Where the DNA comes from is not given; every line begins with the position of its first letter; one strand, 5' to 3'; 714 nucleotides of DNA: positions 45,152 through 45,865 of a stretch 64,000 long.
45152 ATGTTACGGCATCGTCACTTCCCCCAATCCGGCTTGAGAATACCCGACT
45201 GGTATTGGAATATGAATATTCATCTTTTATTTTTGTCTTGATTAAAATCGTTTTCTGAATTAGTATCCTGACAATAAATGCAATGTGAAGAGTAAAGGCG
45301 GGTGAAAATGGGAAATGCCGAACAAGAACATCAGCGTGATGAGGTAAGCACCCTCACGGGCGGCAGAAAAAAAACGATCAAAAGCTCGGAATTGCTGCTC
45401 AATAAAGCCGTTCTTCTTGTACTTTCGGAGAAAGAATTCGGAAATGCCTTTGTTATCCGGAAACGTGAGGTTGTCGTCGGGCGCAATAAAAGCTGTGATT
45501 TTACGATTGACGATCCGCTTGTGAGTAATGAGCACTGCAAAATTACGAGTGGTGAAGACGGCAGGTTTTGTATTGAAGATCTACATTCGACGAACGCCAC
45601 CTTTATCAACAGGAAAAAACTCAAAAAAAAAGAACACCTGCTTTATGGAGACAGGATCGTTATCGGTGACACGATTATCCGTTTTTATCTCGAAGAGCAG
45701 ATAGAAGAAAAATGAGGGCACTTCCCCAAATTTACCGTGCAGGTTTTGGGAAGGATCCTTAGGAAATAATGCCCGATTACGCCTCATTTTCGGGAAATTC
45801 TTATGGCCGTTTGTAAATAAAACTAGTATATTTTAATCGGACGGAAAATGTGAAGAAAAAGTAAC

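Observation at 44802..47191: Tandem array of three small PilZ paralogs interleaved with an FHA protein, separated by unusually long intergenic spacers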

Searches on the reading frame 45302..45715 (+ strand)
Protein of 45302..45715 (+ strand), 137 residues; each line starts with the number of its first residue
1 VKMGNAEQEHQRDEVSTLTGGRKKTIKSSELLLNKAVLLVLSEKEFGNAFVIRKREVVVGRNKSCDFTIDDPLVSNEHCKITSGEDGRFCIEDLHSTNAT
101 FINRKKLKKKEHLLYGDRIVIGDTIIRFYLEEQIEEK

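Call 4: search_protein_families(library=pfam, proteins=[window:45302-45715:+], max_evalue=1)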
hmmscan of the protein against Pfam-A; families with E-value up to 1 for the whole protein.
window:45302-45715:+ (137 aa): 2 families
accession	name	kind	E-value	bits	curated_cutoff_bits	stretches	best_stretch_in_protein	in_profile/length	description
PF00498.31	FHA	-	1.5e-20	73.8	20.7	1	57-122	1-67/67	FHA domain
PF16697.10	Yop-YscD_cpl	-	8.1e-14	52.1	33.2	1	40-129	2-91/94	Inner membrane component of T3SS, cytoplasmic domain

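Call 16: find_encoding_contigs(protein=window:45302-45715:+, flank=10000, max_places=10)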
Protein window:45302-45715:+ (137 aa): no gene with exactly this product is on record in the collection.

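Call 18: find_homologous_proteins(query=window:45308-45715:+, max_evalue=0.00001)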
Query window:45308-45715:+ (135 aa): 20 proteins with E <= 0.00001 among 33 candidates.
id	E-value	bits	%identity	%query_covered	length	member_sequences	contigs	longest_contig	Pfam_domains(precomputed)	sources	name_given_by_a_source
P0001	4.6e-82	290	100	100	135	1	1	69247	PF00498.32,PF16697.11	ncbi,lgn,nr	ncbi:MAG: FHA domain-containing protein [Spirochaetales bacterium]|nr:FHA domain-containing protein 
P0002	6.0e-59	215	75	96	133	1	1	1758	PF00498.32,PF16697.11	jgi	jgi:pSer/pThr/pTyr-binding forkhead associated (FHA) protein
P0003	1.5e-44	169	57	99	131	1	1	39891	PF00498.32,PF16697.11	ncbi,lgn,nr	ncbi:MAG: FHA domain-containing protein [Spirochaetales bacterium]|nr:FHA domain-containing protein 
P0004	4.7e-43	164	64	87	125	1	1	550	PF00498.32,PF16697.11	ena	-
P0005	1.2e-42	163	61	89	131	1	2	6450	PF00498.32,PF16697.11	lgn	-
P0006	1.5e-41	159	55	95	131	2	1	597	PF00498.32,PF16697.11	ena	-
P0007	5.7e-41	157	57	94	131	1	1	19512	PF00498.32,PF16697.11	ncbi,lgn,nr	ncbi:MAG: FHA domain-containing protein [Spirochaetales bacterium]|nr:FHA domain-containing protein 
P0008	1.6e-40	156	58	87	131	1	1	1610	PF00498.32,PF16697.11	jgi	jgi:pSer/pThr/pTyr-binding forkhead associated (FHA) protein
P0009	2.9e-39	152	56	94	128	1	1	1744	PF00498.32,PF16697.11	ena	-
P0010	5.2e-36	141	53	88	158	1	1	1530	PF00498.32,PF16697.11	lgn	-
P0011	5.4e-36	141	58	87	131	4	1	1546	PF00498.32,PF16697.11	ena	-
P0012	1.9e-35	140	52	95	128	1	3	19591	PF00498.32,PF16697.11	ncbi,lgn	-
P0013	4.3e-35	138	57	83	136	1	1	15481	PF00498.32,PF16697.11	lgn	-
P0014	6.3e-35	138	56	87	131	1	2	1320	PF00498.32,PF16697.11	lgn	-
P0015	1.4e-33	133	53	96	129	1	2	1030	PF00498.32,PF16697.11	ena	-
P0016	2.5e-33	133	49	91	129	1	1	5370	PF00498.32,PF16697.11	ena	-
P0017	5.9e-33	131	49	86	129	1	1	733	PF00498.32,PF16697.11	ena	-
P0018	1.8e-32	130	48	83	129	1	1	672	PF00498.32,PF16697.11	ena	-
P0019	2.1e-29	120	66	59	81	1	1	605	PF00498.32,PF16697.11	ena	-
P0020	5.3e-28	115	50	89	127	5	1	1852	PF00498.32,PF16697.11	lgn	-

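Call 19: find_encoding_contigs(protein=P0003, flank=8000, max_places=3)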
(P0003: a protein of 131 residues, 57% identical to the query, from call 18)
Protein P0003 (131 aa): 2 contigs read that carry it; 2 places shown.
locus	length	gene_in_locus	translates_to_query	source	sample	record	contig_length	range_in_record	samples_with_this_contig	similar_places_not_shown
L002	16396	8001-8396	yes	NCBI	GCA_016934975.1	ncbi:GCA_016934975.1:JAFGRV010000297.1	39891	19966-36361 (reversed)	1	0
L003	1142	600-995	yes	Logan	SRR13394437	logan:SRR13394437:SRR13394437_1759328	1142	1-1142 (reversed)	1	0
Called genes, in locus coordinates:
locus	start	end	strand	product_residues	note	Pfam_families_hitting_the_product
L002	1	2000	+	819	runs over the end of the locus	PF00270:DEAD, PF00271:Helicase_C, PF21010:HA2_C (weak), PF07717:OB_NTP_bind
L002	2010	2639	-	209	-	PF00027:cNMP_binding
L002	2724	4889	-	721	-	PF00532:Peripla_BP_1, PF13407:Peripla_BP_4, PF13377:Peripla_BP_3, PF12833:HTH_18, PF00165:HTH_AraC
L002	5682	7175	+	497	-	PF25852:DUF6242_C (weak), PF15902:Sortilin-Vps10 (faint), PF00942:CBM_3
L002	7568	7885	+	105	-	PF06865:Ppnp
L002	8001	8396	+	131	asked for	PF16697:Yop-YscD_cpl, PF00498:FHA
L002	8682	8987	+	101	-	PF07238:PilZ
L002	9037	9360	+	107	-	PF07238:PilZ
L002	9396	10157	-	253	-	PF02361:CbiQ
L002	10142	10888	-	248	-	PF02463:SMC_N (weak), PF00005:ABC_tran, PF13304:AAA_21 (weak)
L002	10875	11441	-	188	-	PF02632:BioY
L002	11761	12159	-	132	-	PF00436:SSB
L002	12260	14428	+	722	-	-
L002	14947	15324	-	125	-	PF13884:Peptidase_S74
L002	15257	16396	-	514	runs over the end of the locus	PF08281:Sigma70_r4_2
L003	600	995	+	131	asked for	PF16697:Yop-YscD_cpl, PF00498:FHA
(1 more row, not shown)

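Call 20: find_encoding_contigs(protein=P0007, flank=8000, max_places=3)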
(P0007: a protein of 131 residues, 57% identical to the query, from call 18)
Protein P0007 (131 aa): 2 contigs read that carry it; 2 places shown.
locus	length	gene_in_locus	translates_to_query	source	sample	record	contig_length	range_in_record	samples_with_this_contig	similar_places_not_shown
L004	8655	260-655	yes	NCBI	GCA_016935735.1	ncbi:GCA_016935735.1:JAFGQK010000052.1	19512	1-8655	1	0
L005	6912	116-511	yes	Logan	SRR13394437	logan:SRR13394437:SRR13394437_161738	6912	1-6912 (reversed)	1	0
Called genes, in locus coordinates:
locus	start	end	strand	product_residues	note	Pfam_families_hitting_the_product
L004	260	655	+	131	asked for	PF16697:Yop-YscD_cpl, PF00498:FHA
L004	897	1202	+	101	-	PF07238:PilZ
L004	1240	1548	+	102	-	PF07238:PilZ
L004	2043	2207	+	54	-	-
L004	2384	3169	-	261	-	PF02361:CbiQ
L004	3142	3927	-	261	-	PF02463:SMC_N, PF00005:ABC_tran, PF13304:AAA_21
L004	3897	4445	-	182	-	PF02632:BioY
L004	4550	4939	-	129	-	PF00436:SSB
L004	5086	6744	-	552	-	PF00682:HMGL-like, PF22615:IPMS_D2, PF08502:LeuA_dimer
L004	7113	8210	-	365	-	PF08309:LVIVD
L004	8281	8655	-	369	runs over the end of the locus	PF01145:Band_7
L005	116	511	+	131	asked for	PF16697:Yop-YscD_cpl, PF00498:FHA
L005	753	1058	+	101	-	PF07238:PilZ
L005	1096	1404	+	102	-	PF07238:PilZ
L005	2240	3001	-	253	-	PF02361:CbiQ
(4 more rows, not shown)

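Call 21: find_encoding_contigs(protein=P0012, flank=8000, max_places=3)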
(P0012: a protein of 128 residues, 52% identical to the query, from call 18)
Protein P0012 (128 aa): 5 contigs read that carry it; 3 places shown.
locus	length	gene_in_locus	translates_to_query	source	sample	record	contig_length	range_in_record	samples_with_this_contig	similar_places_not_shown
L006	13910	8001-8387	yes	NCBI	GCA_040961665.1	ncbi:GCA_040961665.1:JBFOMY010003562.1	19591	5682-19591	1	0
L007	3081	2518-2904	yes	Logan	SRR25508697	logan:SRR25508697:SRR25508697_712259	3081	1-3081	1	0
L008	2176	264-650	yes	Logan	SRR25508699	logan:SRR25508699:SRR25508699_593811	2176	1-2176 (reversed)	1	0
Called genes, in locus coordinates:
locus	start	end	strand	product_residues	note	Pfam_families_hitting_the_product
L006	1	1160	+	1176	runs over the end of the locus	PF00128:Alpha-amylase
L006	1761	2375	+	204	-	PF00857:Isochorismatase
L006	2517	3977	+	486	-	PF02749:QRPTase_N (weak), PF17767:NAPRTase_N, PF04095:NAPRTase, PF17956:NAPRTase_C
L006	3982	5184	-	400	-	PF01368:DHH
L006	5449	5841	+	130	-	-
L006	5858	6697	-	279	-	PF01061:ABC2_membrane, PF12698:ABC2_membrane_3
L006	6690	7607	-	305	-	PF00005:ABC_tran, PF13304:AAA_21, PF27102:NodI_C (weak)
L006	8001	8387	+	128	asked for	PF16697:Yop-YscD_cpl, PF00498:FHA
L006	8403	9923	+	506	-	PF02446:Glyco_hydro_77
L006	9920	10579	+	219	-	PF00834:Ribul_P_3_epim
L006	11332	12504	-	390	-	-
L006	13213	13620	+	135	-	PF00293:NUDIX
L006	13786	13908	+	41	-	?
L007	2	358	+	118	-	?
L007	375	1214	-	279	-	PF01061:ABC2_membrane, PF12698:ABC2_membrane_3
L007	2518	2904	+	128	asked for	PF16697:Yop-YscD_cpl, PF00498:FHA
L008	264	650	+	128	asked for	PF16697:Yop-YscD_cpl, PF00498:FHA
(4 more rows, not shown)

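Call 22: find_encoding_contigs(protein=P0013, flank=8000, max_places=3)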
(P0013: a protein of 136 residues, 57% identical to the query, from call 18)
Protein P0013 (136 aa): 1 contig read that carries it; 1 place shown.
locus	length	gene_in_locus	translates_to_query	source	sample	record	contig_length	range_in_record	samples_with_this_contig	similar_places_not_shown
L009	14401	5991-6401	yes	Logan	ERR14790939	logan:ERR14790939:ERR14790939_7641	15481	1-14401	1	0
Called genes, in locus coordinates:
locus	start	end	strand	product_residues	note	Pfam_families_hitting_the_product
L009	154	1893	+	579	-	PF02776:TPP_enzyme_N, PF00205:TPP_enzyme_M, PF02775:TPP_enzyme_C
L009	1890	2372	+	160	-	PF01842:ACT, PF13291:ACT_4, PF22629:ACT_AHAS_ss, PF13710:ACT_5, PF10369:ALS_ss_C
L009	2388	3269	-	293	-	PF02899:Phage_int_SAM_1, PF00589:Phage_integrase, PF22823:MrpR_C_cat (faint)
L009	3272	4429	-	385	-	-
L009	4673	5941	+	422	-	PF00162:PGK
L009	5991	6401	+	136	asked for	PF16697:Yop-YscD_cpl, PF00498:FHA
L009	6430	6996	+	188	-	-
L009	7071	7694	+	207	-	PF00574:CLP_protease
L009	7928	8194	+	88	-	PF00381:PTS-HPr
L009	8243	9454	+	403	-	PF00691:OmpA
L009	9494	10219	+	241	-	PF01975:SurE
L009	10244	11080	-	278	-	PF23023:Anti-Pycsar_Apyc1, PF12706:Lactamase_B_2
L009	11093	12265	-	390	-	PF13487:HD_5, PF01966:HD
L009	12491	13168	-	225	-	PF13646:HEAT_2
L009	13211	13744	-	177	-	-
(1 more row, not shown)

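Call 27: find_related_loci(query=A3, collection=genome_contigs, flank=6000)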
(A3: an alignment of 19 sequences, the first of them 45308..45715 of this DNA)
Query A3 (135 aa) in genome_contigs; peptide patterns used: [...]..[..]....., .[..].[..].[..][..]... (x = any residue, [..] = any of these).
163 stretches matched a pattern; 30 encode a relative of the query (tblastn E <= 1e-3); 30 distinct loci.
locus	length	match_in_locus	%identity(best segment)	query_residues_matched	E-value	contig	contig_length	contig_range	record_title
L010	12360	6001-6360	57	14-133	1e-42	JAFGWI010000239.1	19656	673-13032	MAG: Spirochaetales bacterium isolate ZodW_Metabat.242 k87_17928777, whole genome shotgun sequence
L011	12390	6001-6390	57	1-134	4e-42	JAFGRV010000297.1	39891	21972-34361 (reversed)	MAG: Spirochaetales bacterium isolate Zod_Metabat.855 k87_4897532, whole genome shotgun sequence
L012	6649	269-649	57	8-134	2e-41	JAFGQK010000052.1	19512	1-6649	MAG: Spirochaetales bacterium isolate Zod_Metabat.749 k87_1595966, whole genome shotgun sequence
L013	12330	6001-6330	55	24-133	3e-38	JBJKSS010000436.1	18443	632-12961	MAG: Spirochaetota bacterium isolate Bin_88 S1Ck127_1044430_flag_1_multi_5.9945_len_18443, whole genome shotgun sequence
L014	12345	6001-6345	53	21-135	3e-38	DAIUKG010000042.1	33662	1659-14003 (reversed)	MAG TPA_asm: Spirochaetota bacterium isolate CTOTU18769 NODE_1005_length_33662_cov_9.129050, whole genome shotgun sequen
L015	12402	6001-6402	46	2-135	1e-37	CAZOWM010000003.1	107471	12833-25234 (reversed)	MAG TPA_asm: uncultured Spirochaetota bacterium isolate binchicken_co89_665 genome assembly, contig: NODE_142_length_107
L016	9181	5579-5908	55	24-133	8e-37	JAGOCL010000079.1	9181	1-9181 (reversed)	MAG: Spirochaetes bacterium isolate Go_SlDig_bin_318 Go_SlDig_23453_length_9181_cov_5.262757, whole genome shotgun seque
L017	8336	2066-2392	56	27-135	4e-37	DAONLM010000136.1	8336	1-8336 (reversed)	MAG TPA_asm: Spirochaetota bacterium isolate AMR_MDS_3687 NODE_6654_length_8336_cov_11.857143, whole genome shotgun sequ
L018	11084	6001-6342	53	22-135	1e-36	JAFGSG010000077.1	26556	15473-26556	MAG: Spirochaetes bacterium isolate Zod_Metabat.878 k87_6326655, whole genome shotgun sequence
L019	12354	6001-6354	51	16-135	1e-36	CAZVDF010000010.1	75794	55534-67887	MAG TPA_asm: uncultured Leptospirales bacterium isolate SRP192927_co7_703 genome assembly, contig: NODE_394_length_75794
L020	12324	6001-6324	57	24-131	9e-36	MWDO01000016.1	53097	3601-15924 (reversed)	MAG: Spirochaetes bacterium ADurb.Bin133 BWX91_contig000016, whole genome shotgun sequence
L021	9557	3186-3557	45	12-135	7e-35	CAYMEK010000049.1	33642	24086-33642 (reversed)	MAG TPA_asm: uncultured Spirochaetaceae bacterium isolate SRP323688_co1_278 genome assembly, contig: NODE_2323_length_33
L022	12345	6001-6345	50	21-135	3e-34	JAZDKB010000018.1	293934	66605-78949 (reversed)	MAG: Spirochaetota bacterium isolate MEGAHIT-group-0.510 k141_20455038, whole genome shotgun sequence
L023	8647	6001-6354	47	17-127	2e-33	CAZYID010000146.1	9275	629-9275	MAG TPA_asm: uncultured Spirochaetales bacterium isolate binchicken_co129_611 genome assembly, contig: NODE_24109_length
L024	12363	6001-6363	47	15-135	5e-33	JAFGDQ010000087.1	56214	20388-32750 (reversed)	MAG: Spirochaetes bacterium isolate Zod_Metabat.1181 k87_10021655, whole genome shotgun sequence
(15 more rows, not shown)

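Call 29: find_encoding_contigs(protein=P0002, flank=8000, max_places=3)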
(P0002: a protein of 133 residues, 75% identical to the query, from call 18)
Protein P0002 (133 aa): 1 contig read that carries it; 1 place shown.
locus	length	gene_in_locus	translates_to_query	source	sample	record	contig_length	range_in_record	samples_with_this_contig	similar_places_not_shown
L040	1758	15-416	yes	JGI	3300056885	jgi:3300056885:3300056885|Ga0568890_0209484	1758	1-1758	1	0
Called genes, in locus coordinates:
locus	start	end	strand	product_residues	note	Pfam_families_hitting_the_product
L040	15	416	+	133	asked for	PF16697:Yop-YscD_cpl, PF00498:FHA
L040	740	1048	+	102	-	PF07238:PilZ (weak)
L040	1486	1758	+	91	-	?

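Call 30: find_encoding_contigs(protein=P0005, flank=8000, max_places=3)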
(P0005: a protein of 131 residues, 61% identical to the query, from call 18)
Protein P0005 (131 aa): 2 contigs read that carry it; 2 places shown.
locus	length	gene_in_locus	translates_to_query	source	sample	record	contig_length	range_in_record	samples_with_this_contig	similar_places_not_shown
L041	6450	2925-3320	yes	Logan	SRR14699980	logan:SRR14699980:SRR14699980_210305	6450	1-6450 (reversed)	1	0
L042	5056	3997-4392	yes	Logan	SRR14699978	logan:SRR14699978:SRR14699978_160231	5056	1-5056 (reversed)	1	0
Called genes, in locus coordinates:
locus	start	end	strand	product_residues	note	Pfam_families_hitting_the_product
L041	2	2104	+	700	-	?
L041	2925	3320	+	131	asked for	PF16697:Yop-YscD_cpl, PF00498:FHA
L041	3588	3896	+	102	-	PF07238:PilZ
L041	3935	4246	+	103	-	PF07238:PilZ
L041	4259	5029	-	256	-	PF02361:CbiQ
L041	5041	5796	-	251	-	PF02463:SMC_N (weak), PF00005:ABC_tran, PF13304:AAA_21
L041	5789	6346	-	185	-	PF12822:ECF_trnsprt (weak), PF02632:BioY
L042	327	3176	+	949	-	PF07695:7TMR-DISM_7TM (weak), PF00512:HisKA, PF02518:HATPase_c, PF00072:Response_reg, PF00196:GerE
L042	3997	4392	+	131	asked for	PF16697:Yop-YscD_cpl, PF00498:FHA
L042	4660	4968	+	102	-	PF07238:PilZ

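Call 51: search_solved_structures(query=A3, max_evalue=0.0001, show_alignments=1)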
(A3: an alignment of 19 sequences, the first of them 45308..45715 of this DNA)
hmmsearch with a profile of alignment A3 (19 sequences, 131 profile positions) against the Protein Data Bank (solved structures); distinct sequences matched with E-value up to 0.0001: 40.
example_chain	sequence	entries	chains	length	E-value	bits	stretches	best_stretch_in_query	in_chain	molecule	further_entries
2kb3_A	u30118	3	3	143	2.6e-12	49.9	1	24-122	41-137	Oxoglutarate dehydrogenase inhibitor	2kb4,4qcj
8p5x_G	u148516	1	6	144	2.6e-12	49.8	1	24-122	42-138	Oxoglutarate dehydrogenase inhibitor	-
2kkl_A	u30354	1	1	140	1.2e-11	47.7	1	30-123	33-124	Uncharacterized protein Mb1858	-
2aff_A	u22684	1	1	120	1.3e-11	47.6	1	41-127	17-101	Antigen KI-67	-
1r21_A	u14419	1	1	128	1.5e-11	47.4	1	40-127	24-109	Antigen Ki-67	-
2kfu_A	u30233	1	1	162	1.5e-11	47.4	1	29-122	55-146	Rv1827 pThr 22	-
6i2p_D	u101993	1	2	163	1.5e-11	47.4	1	29-122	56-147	Glycogen accumulation regulator GarA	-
6i2q_B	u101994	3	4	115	1.8e-11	47.1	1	29-123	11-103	Glycogen accumulation regulator GarA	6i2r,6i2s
7rj3_A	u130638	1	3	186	2.1e-11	46.9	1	29-122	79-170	Glycogen accumulation regulator GarA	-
8p5r_G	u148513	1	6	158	3.7e-11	46.1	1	28-123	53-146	Glycogen accumulation regulator GarA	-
3gqs_A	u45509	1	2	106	9e-11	44.9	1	31-120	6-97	Adenylate cyclase-like protein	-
6hc0_B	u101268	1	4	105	1.8e-10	43.9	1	31-127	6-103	GGDEF domain protein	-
2jqj_A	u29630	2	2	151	2.3e-10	43.6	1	42-119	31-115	DNA damage response protein kinase DUN1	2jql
6hc1_A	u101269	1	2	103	3.2e-10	43.1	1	31-123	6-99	GGDEF domain protein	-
6hbz_A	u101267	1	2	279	1.4e-09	41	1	31-128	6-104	GGDEF domain protein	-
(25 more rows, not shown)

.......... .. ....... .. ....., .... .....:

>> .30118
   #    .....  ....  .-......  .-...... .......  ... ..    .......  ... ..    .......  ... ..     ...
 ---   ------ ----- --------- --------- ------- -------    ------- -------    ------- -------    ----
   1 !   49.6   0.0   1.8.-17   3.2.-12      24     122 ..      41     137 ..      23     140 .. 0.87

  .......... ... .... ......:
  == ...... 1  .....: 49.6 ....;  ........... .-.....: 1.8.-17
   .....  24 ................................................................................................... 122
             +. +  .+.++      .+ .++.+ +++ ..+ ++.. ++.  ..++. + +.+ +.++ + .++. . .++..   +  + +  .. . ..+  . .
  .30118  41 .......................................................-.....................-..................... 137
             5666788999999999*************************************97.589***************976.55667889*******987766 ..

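Call 59: search_protein_families(library=ncbifam, proteins=[window:45308-45715:+], max_evalue=0.01)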
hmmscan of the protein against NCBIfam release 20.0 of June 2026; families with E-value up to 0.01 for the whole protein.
window:45308-45715:+ (135 aa): 6 families
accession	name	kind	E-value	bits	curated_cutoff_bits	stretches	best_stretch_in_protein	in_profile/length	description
NF049868.1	FhaB_Rv0019c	equivalog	3.9e-20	72.5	125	1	25-125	58-157/158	FHA domain-containing protein FhaB/FipA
TIGR03354.1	VI_FHA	hypoth_equivalog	1.4e-15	58.1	120.25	1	48-129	19-104/420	type VI secretion system-associated FHA domain protein TagH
NF052573.1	HisKinEspAMyxo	equivalog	3.3e-15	55.2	1400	1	35-134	25-127/755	serine histidine kinase EspA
NF033760.1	gliding_GltG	equivalog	6.3e-12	44.8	650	1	53-126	23-96/650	adventurous gliding motility protein GltG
NF041660.2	oxygluDhInhib_OdhI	equivalog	1.4e-11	44.4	200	1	21-122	24-123/130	oxoglutarate dehydrogenase inhibitor Odhl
NF052403.1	ESX1TransRegEspM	equivalog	0.0016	17.3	550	1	36-103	12-77/367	ESX-1 type VII secretion system transcriptional regulator EspM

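Call 70: predict_structure(alignment_id=A3)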
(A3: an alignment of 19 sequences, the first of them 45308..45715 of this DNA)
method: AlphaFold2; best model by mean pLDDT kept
length: 135 residues; sequences in the alignment: 19
mean_pLDDT: 79.9   pTM: 0.69
mean pLDDT of the five models: 79.9, 79.1, 79.2, 78.3, 54.8
residues with pLDDT >= 90: 76; 70-90: 24; 50-70: 11; < 50: 24
segments of 3 or more residues with pLDDT < 50: 1-4, 6-23
pLDDT, mean of each block of 10 residues (from residue 1): 44 39 49 83 84 94 93 96 90 94 96 95 90 66
secondary structure, 60 per line:
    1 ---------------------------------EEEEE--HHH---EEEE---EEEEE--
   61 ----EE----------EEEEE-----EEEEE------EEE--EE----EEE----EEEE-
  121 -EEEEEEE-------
elements in order: E34-38 E47-50 E54-58 E77-81 E87-91 E98-100 E109-111 E116-119 E122-128
